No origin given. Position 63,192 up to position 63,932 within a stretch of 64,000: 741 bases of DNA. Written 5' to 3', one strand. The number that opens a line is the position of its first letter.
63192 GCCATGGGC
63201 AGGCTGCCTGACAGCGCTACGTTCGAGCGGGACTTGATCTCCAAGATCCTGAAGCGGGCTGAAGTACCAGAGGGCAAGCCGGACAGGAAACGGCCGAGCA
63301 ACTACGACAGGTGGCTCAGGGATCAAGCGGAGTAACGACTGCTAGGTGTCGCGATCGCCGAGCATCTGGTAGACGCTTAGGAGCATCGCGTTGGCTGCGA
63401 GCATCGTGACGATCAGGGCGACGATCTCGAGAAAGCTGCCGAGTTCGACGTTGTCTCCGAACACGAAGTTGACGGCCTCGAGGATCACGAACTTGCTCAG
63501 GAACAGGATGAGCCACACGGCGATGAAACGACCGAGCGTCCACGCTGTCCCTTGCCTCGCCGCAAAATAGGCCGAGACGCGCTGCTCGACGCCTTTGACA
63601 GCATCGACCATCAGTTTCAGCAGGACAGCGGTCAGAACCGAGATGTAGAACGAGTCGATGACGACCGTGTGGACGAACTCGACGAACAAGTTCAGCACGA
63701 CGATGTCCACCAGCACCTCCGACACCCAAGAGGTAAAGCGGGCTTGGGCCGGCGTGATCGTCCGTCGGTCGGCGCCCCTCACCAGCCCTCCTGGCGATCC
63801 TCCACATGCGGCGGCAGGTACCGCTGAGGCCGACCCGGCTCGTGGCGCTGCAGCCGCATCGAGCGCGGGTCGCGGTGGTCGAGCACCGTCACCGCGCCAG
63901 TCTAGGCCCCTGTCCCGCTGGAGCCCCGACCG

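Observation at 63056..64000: Direct duplication of a tRNA 3' end (tRNA-Sec-like) bracketing an 0.87-kb integrase-less remnant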

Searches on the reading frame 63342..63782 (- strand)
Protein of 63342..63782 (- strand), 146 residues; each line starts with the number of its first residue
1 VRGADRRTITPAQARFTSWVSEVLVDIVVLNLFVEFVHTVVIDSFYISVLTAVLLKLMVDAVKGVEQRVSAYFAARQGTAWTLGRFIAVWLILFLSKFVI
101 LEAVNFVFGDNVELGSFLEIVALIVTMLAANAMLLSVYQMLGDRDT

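Call 27: find_homologous_proteins(query=window:63345-63782:-, max_evalue=0.001)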
Query seq(146 aa) (146 aa): 1445 proteins with E <= 0.001 among 1492 candidates; the best 120 are listed.
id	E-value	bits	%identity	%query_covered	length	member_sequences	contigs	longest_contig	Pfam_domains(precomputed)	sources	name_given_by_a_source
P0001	1.9e-83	296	100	100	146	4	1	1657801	-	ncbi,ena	-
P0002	9.7e-72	258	88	97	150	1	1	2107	-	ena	-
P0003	9.2e-65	235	81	99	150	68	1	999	-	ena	-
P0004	4.7e-64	233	82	97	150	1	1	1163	-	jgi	jgi:hypothetical protein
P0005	3.1e-63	230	80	99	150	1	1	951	-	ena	-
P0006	1.3e-62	228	81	98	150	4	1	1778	-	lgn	-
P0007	3.1e-62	227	82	97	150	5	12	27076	-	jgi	jgi:hypothetical protein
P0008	3.1e-62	227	77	99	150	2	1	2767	-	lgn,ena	-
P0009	3.9e-62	227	82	95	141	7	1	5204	-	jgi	jgi:hypothetical protein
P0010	4.2e-62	226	79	95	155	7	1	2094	-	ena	-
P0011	8.8e-62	225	77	99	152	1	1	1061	-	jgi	jgi:hypothetical protein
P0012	1.5e-61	225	80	93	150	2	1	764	-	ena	-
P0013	6.5e-61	223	75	97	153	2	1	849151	-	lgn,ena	-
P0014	1.0e-60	222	77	99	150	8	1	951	-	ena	-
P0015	2.8e-60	221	81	95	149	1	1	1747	-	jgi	jgi:hypothetical protein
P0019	3.3e-60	220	76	96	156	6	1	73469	-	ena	-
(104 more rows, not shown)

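Call 28: find_encoding_contigs(protein=P0001, flank=10000, max_places=6)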
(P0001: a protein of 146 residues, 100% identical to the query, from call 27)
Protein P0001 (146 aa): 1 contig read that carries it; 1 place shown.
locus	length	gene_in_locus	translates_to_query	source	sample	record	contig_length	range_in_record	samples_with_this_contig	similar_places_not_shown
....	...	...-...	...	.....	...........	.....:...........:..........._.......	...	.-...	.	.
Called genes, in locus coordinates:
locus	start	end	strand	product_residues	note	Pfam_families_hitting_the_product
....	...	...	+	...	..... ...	-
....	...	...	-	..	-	?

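Call 32: find_encoding_contigs(protein=P0007, flank=4000, max_places=6)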
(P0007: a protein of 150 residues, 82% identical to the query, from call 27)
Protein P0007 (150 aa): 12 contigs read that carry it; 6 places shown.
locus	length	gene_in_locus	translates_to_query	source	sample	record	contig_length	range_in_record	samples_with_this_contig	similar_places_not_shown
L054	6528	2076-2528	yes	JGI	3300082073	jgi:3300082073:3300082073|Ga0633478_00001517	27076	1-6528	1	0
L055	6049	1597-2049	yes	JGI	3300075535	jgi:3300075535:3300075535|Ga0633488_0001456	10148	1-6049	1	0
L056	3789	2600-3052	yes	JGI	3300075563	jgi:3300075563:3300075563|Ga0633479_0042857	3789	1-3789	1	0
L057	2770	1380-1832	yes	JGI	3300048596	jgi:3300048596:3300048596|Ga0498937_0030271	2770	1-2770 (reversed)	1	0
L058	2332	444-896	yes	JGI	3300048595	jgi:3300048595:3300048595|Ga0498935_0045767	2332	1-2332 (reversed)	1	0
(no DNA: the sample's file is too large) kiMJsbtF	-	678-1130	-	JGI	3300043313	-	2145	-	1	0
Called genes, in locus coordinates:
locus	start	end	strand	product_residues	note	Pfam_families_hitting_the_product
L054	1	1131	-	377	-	?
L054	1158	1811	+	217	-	PF13302:Acetyltransf_3, PF00583:Acetyltransf_1 (weak)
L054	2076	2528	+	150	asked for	-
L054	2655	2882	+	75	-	-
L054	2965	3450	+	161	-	-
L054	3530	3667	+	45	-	-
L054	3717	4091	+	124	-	PF13620:CarboxypepD_reg (weak)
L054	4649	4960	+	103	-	PF03734:YkuD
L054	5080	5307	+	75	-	-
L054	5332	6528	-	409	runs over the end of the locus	PF01266:DAO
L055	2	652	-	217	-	?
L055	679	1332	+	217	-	PF13302:Acetyltransf_3, PF00583:Acetyltransf_1 (weak)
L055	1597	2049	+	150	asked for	-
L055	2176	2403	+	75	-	-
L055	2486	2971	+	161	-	-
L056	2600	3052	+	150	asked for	-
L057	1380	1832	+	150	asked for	-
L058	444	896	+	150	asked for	-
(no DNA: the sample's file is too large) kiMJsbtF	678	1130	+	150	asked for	-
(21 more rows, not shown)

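Call 33: find_encoding_contigs(protein=P0013, flank=4000, max_places=3)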
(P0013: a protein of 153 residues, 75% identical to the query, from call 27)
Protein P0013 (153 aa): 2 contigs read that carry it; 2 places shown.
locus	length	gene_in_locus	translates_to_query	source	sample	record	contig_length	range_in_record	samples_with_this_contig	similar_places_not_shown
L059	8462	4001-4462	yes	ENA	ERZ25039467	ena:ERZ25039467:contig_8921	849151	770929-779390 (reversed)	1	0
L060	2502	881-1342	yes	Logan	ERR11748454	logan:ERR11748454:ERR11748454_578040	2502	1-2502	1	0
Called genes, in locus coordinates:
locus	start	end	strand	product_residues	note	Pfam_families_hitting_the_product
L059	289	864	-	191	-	PF05697:Trigger_N, PF00254:FKBP_C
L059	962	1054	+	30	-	-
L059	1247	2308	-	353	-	PF01522:Polysacc_deac_1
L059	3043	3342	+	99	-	-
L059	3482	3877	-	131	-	-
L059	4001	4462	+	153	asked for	-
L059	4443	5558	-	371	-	PF01757:Acyl_transf_3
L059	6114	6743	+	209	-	PF13189:Cytidylate_kin2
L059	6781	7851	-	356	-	-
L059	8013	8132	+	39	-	-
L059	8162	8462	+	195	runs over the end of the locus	-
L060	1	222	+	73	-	?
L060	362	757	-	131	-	-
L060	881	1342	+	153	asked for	-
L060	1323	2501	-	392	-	?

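Call 34: find_encoding_contigs(protein=P0019, flank=4000, max_places=3)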
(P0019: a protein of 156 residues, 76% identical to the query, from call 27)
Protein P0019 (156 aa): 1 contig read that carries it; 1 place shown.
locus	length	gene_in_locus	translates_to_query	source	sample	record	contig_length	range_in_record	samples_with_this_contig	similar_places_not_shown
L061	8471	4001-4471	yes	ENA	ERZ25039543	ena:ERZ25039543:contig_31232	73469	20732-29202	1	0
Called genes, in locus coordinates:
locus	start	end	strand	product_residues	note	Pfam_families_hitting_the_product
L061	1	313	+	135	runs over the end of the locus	-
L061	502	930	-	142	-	PF08818:DUF1801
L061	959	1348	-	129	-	PF04828:GFA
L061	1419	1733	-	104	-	-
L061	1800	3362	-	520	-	PF07690:MFS_1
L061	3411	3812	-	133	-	PF13396:PLDc_N (weak), PF09851:SHOCT (weak)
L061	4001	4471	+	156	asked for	-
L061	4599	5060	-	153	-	PF04525:LOR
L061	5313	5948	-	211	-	PF02353:CMAS, PF13489:Methyltransf_23, PF13847:Methyltransf_31, PF08241:Methyltransf_11, PF08242:Methyltransf_12, PF13649:Methyltransf_25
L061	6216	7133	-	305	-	PF01145:Band_7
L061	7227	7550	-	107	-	PF13577:SnoaL_4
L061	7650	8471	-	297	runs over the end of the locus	PF01370:Epimerase, PF05368:NmrA, PF13460:NAD_binding_10, PF16363:GDP_Man_Dehyd (faint)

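Call 40: search_protein_families(library=phrogs, proteins=[window:63342-63782:-], max_evalue=1)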
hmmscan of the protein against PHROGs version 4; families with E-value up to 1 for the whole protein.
window:63342-63782:- (146 aa): 0 families

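Call 52: find_encoding_contigs(protein=P0002, flank=5000, max_places=4)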
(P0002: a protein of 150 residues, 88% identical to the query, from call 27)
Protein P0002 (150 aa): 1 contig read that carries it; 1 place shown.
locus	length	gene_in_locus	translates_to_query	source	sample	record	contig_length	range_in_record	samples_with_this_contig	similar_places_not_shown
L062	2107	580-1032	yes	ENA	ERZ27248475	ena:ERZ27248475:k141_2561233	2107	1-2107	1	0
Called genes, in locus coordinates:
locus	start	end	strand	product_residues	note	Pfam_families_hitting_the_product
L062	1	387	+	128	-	?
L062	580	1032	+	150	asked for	-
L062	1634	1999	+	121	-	PF00903:Glyoxalase, PF18029:Glyoxalase_6, PF22677:Ble-like_N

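Call 53: find_encoding_contigs(protein=P0009, flank=5000, max_places=4)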
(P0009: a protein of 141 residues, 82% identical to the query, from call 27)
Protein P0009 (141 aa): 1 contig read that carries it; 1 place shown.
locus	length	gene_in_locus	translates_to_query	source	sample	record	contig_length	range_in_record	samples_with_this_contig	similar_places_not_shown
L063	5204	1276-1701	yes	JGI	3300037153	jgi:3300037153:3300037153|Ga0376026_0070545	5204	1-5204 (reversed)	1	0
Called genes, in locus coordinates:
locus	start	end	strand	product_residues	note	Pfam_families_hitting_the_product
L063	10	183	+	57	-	-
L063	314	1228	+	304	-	PF04185:Phosphoesterase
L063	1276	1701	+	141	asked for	-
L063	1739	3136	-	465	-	PF13487:HD_5, PF01966:HD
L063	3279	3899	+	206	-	-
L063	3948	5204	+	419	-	?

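Call 68: list_cluster_members(proteins=[P0001, P0121])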
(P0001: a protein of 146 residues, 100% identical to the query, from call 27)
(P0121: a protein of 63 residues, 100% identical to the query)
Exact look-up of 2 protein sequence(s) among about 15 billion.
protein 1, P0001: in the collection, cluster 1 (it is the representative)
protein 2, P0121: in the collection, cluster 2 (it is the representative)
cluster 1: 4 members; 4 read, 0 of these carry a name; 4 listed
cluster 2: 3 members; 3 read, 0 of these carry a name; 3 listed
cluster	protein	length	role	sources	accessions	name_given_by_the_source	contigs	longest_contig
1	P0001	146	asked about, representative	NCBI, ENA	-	-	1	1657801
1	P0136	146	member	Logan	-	-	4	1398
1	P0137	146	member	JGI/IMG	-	-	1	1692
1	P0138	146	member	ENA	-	-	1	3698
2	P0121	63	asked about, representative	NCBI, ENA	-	-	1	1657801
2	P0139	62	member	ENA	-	-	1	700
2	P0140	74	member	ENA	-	-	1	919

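Call 69: search_protein_families(library=ncbifam, proteins=[P0001], max_evalue=0.1)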
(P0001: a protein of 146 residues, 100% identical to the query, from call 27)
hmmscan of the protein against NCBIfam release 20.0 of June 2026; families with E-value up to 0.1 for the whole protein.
P0001 (146 aa): 0 families

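Call 70: search_protein_families(library=padloc, proteins=[P0001], max_evalue=0.1)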
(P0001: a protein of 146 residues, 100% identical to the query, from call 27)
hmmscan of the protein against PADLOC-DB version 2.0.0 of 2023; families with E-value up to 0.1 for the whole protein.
P0001 (146 aa): 0 families
